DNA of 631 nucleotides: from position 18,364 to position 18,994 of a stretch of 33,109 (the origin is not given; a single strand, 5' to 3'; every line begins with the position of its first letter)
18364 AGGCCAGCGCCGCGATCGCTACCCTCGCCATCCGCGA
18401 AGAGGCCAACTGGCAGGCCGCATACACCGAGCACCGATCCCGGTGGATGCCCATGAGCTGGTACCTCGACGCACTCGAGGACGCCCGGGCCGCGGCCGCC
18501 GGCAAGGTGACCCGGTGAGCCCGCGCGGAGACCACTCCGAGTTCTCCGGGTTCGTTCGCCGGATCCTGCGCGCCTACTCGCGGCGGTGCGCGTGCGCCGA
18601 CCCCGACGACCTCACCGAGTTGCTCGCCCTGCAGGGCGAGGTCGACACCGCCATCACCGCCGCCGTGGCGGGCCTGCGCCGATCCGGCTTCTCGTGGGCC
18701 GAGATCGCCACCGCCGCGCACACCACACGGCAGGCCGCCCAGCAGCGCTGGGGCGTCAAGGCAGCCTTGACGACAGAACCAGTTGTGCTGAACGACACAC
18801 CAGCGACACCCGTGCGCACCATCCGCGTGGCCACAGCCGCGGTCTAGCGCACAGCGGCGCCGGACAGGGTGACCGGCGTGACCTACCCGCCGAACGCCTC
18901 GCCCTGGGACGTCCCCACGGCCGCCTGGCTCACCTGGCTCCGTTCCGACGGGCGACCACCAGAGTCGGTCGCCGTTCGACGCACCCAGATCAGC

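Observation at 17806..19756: Integration-dependent immunity architecture: Rep and Int both end in Ala-Ala, in a rep-orf-orf-int operon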

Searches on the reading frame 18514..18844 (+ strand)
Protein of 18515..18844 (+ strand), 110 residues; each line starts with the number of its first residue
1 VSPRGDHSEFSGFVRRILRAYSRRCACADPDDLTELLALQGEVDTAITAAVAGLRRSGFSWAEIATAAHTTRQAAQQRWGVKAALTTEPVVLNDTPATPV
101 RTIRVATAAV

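Call 5: search_protein_families(library=pfam, proteins=[window:18514-18844:+], max_evalue=0.01)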
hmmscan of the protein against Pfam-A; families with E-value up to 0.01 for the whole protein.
window:18514-18844:+ (110 aa): 0 families

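Call 19: search_protein_families(library=pfam, proteins=[window:18515-18844:+], max_evalue=1)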
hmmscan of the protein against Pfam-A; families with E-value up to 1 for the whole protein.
window:18515-18844:+ (110 aa): 1 family
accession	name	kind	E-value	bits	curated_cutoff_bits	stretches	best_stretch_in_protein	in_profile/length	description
PF22980.2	Myb_DNA-bind_8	-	0.12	12.1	27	1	61-79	22-41/50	Myb-like DNA-binding domain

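Call 37: search_protein_families(library=phrogs, proteins=[window:18515-18844:+], max_evalue=0.1)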
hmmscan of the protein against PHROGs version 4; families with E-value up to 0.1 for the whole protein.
window:18515-18844:+ (110 aa): 2 families
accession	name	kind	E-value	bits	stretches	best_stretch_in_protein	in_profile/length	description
phrog_686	-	DNA, RNA and nucleotide metabolism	2.7e-11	44.6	1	23-82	8-72/76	HTH DNA binding protein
phrog_11457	-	unknown function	0.078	13.9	0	46-73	14-39/60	-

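Call 38: search_protein_families(library=ncbifam, proteins=[window:18515-18844:+], max_evalue=0.1)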
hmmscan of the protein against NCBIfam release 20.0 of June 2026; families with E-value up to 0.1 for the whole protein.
window:18515-18844:+ (110 aa): 0 families

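Call 67: search_dna_similar(query=window:18515-18844:+, collection=phages, mode=protein, max_rows=40, max_evalue=0.001, rows=spread)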
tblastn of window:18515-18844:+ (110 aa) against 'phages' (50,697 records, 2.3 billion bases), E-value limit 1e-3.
Records with a match: 19; places in all: 19; records where one place covers at least 80% of the query: 2.
Best place of each record, by identity: 60-80% 2; <60% 17.
By first word of the organism name: Arthrobacter 11; Nocardia 3; Gordonia 2; Curtobacterium 2; Microbacterium 1.
By host as written in the record: Arthrobacter sp. ATCC 21022 9; Gordonia malaquae BEN700 2; Arthrobacter globiformis B-2979 2; Nocardia brasiliensis 2; Curtobacterium sp. 1; Nocardia carnea 1; Curtobacterium flaccumfaciens NRRL B-59340 1; Microbacterium sp. Casco Bay 1.
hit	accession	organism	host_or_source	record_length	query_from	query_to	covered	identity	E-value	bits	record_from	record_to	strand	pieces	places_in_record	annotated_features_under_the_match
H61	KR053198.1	Gordonia phage GMA5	Gordonia malaquae BEN700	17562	1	90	82%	61.1%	1e-19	88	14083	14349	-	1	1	hypothetical protein | putative DNA binding protein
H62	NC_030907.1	Gordonia phage GMA5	Gordonia malaquae BEN700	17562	1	90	82%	61.1%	1e-19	88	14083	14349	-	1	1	HTH DNA binding protein | transcriptional repressor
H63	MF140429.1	Arthrobacter phage Swenson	Arthrobacter sp. ATCC 21022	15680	8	81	67%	50.7%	2e-8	56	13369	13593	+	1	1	20: hypothetical protein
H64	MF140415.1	Arthrobacter phage KylieMac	Arthrobacter sp. ATCC 21022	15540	8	81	67%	50.7%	3e-8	55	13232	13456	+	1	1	21: hypothetical protein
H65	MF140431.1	Arthrobacter phage Taj14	Arthrobacter sp. ATCC 21022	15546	8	81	67%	50.7%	5e-8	55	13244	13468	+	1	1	20: hypothetical protein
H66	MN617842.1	Arthrobacter phage Saphira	Arthrobacter sp. ATCC 21022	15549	8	81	67%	50.7%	5e-8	55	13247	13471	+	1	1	21: hypothetical protein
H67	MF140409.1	Arthrobacter phage Elkhorn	Arthrobacter sp. ATCC 21022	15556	8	81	67%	49.3%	1e-7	54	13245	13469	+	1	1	20: hypothetical protein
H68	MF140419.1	Arthrobacter phage Lore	Arthrobacter sp. ATCC 21022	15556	8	81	67%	49.3%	1e-7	54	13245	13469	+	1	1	20: hypothetical protein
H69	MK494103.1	Arthrobacter phage Blair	Arthrobacter sp. ATCC 21022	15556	8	81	67%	49.3%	1e-7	54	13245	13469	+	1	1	20: hypothetical protein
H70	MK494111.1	Arthrobacter phage StewieGriff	Arthrobacter sp. ATCC 21022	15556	8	81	67%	49.3%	1e-7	54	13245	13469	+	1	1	20: hypothetical protein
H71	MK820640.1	Arthrobacter phage Laila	Arthrobacter sp. ATCC 21022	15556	8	81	67%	49.3%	1e-7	54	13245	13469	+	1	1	22: hypothetical protein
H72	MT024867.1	Arthrobacter phage BlueFeather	Arthrobacter globiformis B-2979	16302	8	80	66%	49.3%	1e-6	51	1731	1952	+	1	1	2: helix-turn-helix DNA binding domain protein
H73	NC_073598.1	Arthrobacter phage BlueFeather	Arthrobacter globiformis B-2979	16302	8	80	66%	49.3%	1e-6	51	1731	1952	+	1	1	2: helix-turn-helix DNA binding domain protein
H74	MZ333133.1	Curtobacterium phage Penoan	Curtobacterium sp.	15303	9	80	65%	50.0%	2e-9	58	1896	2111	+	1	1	hypothetical protein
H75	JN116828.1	Nocardia phage NBR1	Nocardia brasiliensis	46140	6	64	54%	47.5%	4e-11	64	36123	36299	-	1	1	hypothetical protein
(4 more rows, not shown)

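Call 76: find_homologous_proteins(query=window:18515-18844:+, max_evalue=0.00001)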
Query window:18515-18844:+ (110 aa): 1473 proteins with E <= 0.00001 among 1527 candidates; the best 120 are listed.
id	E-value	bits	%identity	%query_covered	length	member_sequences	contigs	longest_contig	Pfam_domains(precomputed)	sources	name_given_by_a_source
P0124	1.6e-64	232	100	100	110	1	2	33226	-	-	-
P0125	3.2e-43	164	78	92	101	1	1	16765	-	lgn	-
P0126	3.6e-31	125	75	76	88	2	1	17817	-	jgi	jgi:hypothetical protein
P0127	2.1e-30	122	75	76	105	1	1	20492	-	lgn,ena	-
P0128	7.8e-29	117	67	77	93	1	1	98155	-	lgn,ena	-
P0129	1.8e-28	116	71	77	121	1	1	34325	-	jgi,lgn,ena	-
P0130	2.1e-28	116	79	68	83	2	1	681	-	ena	-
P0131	7.3e-28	114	70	75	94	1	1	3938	-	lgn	-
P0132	8.2e-28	114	75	70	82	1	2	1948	-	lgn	-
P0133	1.9e-27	113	71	76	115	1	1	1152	-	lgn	-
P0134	4.2e-27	112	74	70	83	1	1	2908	-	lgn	-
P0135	2.4e-26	109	68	76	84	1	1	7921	-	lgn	-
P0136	2.9e-26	109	68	75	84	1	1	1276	-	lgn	-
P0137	7.3e-26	108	63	78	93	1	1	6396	-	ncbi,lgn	-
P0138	1.8e-25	107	67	75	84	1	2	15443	-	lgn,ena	-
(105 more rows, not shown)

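Call 80: search_solved_structures(query=A3, max_evalue=1)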
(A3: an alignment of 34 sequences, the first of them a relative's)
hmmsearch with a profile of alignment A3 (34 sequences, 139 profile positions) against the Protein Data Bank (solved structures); distinct sequences matched with E-value up to 1: 17.
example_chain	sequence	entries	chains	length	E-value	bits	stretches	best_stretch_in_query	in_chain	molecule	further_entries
9sdc_A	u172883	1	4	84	2.4e-10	43.4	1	56-111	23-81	RelI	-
7r6r_A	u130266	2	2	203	0.00072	22.4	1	78-102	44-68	Immunity repressor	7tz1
8qr1_C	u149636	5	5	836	0.055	16.3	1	21-75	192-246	Enhancer of polycomb homolog 1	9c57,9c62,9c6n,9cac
8ada_A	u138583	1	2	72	0.077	15.8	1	70-97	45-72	Uncharacterized protein Rv2667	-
8xvg_M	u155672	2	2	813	0.083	15.7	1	21-75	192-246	Isoform 2 of Enhancer of polycomb homolog 1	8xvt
1scm_C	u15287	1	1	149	0.11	15.3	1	41-74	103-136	MYOSIN ESSENTIAL LIGHT CHAIN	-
2w4t_Z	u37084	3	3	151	0.11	15.3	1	41-74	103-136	MYOSIN ESSENTIAL LIGHT CHAIN, STRIATED ADDUCTOR MUSCLE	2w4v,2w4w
1dfk_Z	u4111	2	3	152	0.11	15.3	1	41-74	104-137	MYOSIN HEAD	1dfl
1kk8_C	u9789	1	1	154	0.11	15.2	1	41-74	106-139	Myosin Essential Light Chain,Striated adductor muscle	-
3jtd_C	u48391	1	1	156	0.12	15.2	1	41-74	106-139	Myosin essential light chain, striated adductor muscle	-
1b7t_Z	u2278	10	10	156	0.12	15.2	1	41-74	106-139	MYOSIN ESSENTIAL LIGHT CHAIN | MYOSIN ESSENTIAL LIGHT CHAIN, STRIATED ADDUCTOR MUSCLE | SCALLOP MYOSIN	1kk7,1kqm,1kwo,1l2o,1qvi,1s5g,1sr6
1s7o_A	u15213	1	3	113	0.32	13.8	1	86-105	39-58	Hypothetical UPF0122 protein SPy1201/SpyM3_0842/SPs1042/spyM18_1152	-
3bhq_A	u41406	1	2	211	0.58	13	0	69-123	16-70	Transcriptional regulator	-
1wfx_A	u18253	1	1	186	0.58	13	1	73-94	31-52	Probable RNA 2'-phosphotransferase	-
1nr3_A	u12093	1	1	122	0.67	12.8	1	81-117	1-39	DNA-binding protein tfx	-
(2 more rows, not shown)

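Call 86: search_solved_structures(query=window:18515-18844:+, max_evalue=0.1, show_alignments=1)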
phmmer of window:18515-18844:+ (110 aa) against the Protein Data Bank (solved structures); distinct sequences matched with E-value up to 0.1: 1.
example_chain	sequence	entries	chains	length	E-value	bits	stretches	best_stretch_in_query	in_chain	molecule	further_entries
9sdc_A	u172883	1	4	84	0.00053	23.2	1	29-83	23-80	RelI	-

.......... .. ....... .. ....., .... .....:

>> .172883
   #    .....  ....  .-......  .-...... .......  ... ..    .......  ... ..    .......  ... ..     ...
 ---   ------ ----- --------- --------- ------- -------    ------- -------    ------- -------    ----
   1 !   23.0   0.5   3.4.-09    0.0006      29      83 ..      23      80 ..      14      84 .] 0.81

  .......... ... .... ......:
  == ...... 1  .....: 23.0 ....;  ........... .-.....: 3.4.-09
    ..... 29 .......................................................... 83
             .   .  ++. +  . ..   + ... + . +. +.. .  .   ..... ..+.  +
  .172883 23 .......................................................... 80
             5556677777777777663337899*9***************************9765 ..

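Call 87: search_protein_families(library=padloc, proteins=[window:18515-18844:+], max_evalue=0.1)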
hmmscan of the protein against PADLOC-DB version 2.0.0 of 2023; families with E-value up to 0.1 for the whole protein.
window:18515-18844:+ (110 aa): 0 families

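Call 93: predict_structure(alignment_id=A3)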
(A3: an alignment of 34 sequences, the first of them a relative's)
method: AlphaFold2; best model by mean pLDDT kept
length: 110 residues; sequences in the alignment: 34
mean_pLDDT: 85.9   pTM: 0.64
mean pLDDT of the five models: 85.9, 85.7, 84.5, 83.9, 82.7
residues with pLDDT >= 90: 72; 70-90: 18; 50-70: 18; < 50: 2
segments of 3 or more residues with pLDDT < 50: none
pLDDT, mean of each block of 10 residues (from residue 1): 73 97 94 95 95 95 97 94 62 67 76
secondary structure, 60 per line:
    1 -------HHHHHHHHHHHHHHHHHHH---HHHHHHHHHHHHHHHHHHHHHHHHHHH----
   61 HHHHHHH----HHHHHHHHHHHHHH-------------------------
elements in order: H8-26 H30-56 H61-67 H72-85

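Call 95: find_encoding_contigs(protein=P0125, flank=4000, max_places=2)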
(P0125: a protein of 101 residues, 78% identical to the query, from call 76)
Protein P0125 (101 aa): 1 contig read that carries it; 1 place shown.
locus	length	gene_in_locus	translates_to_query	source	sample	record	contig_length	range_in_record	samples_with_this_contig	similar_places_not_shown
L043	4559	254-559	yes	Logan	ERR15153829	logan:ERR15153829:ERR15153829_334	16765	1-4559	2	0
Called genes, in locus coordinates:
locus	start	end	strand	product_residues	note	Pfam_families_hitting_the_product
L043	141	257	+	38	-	-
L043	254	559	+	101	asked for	-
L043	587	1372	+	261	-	PF00589:Phage_integrase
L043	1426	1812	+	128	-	-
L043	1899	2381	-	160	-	-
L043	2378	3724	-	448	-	PF22352:K319L-like_PKD (faint)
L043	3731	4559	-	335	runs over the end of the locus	-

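Call 96: fold_search(model_id=the predicted structure, library=pdb)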
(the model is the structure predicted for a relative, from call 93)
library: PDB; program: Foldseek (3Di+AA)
matches with E <= 10: 104; with E <= 0.001: 0
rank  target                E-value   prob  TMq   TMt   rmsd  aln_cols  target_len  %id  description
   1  1etv_B                1.3e+00  0.30  0.37  0.45   6.4        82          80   20  THE CRYSTAL STRUCTURE OF E. COLI FIS MUTANT G72A (released 2000-10-11)
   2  7r6r_A                1.4e+00  0.84  0.28  0.19   1.4        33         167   36  Crystal Structure of a Mycobacteriophage Cluster A2 Immunity Repressor:DNA Complex (released 2022-07-20)
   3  1etw_B                2.0e+00  0.30  0.39  0.46   4.2        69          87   17  THE CRYSTAL STRUCTURE OF E. COLI FIS MUTANT G72D (released 2000-10-11)
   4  1etx_B                2.2e+00  0.21  0.36  0.44   6.3        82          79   18  THE CRYSTAL STRUCTURE OF E. COLI FIS MUTANT Q74A (released 2000-10-11)
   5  6p0u_B                2.3e+00  0.21  0.36  0.42   4.9        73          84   19  Crystal structure of ternary DNA complex " FX(1-2)-2Xis" containing E. coli Fis and phage lambda Xis (released 2019-06-19)
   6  1etq_D                2.5e+00  0.20  0.36  0.44   4.9        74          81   18  THE CRYSTAL STRUCTURE OF E. COLI FIS MUTANT R71Y (released 2000-10-11)
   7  8z6g_D                2.6e+00  0.14  0.23  0.16  12.8        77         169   19  the AlgU-MucAcyto complex structure in Pseudomonas aeruginosa (released 2024-05-08)
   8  6zj2_N                2.8e+00  0.16  0.28  0.18  13.8        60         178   18  Structure of RcsB from Salmonella enterica serovar Typhimurium bound to promoter rprA in the presence of phosphomimeti (released 2021-02-17)
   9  8z6g_B                2.8e+00  0.13  0.23  0.16  13.0        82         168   20  the AlgU-MucAcyto complex structure in Pseudomonas aeruginosa (released 2024-05-08)
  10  1tro_E                2.8e+00  0.10  0.26  0.29  11.6        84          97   20  CRYSTAL STRUCTURE OF TRP REPRESSOR OPERATOR COMPLEX AT ATOMIC RESOLUTION (released 1994-01-31)
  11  1etw_A                3.0e+00  0.18  0.34  0.43   4.7        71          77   20  THE CRYSTAL STRUCTURE OF E. COLI FIS MUTANT G72D (released 2000-10-11)
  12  3hyi                  3.0e+00  0.12  0.26  0.11  12.9        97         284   12  Crystal structure of full-length DUF199/WhiA from Thermatoga maritima (released 2009-09-01)
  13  5cy1_B                3.2e+00  0.14  0.29  0.19  14.9        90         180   16  Tn3 resolvase - site III complex crystal form I (released 2017-01-11)
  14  9gfp_A                3.2e+00  0.13  0.27  0.13  12.4        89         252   15  The crystal structure of CsvR from Escherichia coli (released 2025-08-20)
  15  1ety_B                3.4e+00  0.16  0.33  0.43   4.9        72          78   18  THE CRYSTAL STRUCTURE OF E. COLI WILD-TYPE FIS (released 2000-10-11)
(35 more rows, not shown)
